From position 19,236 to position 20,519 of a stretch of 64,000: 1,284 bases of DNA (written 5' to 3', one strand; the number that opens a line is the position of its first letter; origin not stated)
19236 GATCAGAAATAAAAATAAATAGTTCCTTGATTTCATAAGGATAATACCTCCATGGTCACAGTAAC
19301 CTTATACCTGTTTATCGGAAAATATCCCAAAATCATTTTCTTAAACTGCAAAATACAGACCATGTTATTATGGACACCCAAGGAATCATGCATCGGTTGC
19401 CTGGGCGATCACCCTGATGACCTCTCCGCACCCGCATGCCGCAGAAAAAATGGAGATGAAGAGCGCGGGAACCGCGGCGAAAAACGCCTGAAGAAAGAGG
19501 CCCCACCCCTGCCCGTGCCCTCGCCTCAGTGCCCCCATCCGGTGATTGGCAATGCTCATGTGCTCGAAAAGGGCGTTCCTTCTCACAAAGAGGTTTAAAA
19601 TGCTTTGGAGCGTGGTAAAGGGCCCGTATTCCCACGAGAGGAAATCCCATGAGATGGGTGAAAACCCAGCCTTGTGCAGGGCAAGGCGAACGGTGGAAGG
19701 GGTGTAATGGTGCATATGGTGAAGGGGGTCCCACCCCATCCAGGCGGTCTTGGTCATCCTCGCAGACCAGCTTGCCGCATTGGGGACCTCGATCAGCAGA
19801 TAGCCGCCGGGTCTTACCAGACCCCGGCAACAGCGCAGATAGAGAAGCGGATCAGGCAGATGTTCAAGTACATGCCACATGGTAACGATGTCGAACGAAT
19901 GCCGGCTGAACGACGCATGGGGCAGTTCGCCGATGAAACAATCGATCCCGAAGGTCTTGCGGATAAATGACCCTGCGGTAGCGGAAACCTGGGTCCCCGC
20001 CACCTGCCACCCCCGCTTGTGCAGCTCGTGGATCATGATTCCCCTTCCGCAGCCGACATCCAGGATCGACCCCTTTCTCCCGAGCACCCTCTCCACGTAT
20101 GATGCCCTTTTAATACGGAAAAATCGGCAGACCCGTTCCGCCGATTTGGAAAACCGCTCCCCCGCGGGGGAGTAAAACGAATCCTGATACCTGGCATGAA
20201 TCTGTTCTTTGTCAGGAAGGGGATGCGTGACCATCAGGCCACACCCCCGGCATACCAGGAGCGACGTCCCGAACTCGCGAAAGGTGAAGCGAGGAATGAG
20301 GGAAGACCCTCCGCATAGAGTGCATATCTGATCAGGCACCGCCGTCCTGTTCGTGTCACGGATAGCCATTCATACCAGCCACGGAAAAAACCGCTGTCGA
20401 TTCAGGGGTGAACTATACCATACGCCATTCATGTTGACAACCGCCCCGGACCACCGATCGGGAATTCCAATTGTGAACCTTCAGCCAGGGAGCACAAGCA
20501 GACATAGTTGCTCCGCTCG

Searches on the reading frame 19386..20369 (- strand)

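Call 42: search_protein_families(library=pfam, proteins=[window:19386-20369:-], max_evalue=0.001)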
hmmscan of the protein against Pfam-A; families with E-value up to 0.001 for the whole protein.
window:19386-20369:- (327 aa): 6 families
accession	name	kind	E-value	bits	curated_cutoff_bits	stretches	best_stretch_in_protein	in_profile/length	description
PF13489.12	Methyltransf_23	-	1.1e-26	94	27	1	93-239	14-162/164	Methyltransferase domain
PF08241.18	Methyltransf_11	-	8.1e-15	55.7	21.2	1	103-193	1-95/95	Methyltransferase domain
PF13649.12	Methyltransf_25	-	6.1e-13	49.7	27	1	102-189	1-97/97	Methyltransferase domain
PF08242.18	Methyltransf_12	-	7.4e-12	46.3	30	1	103-191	1-98/98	Methyltransferase domain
PF13847.12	Methyltransf_31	-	3.9e-08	33.5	27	1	100-203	5-119/145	Methyltransferase domain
PF07021.18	MetW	-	0.00072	19.7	21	0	94-206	9-120/193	Methionine biosynthesis protein MetW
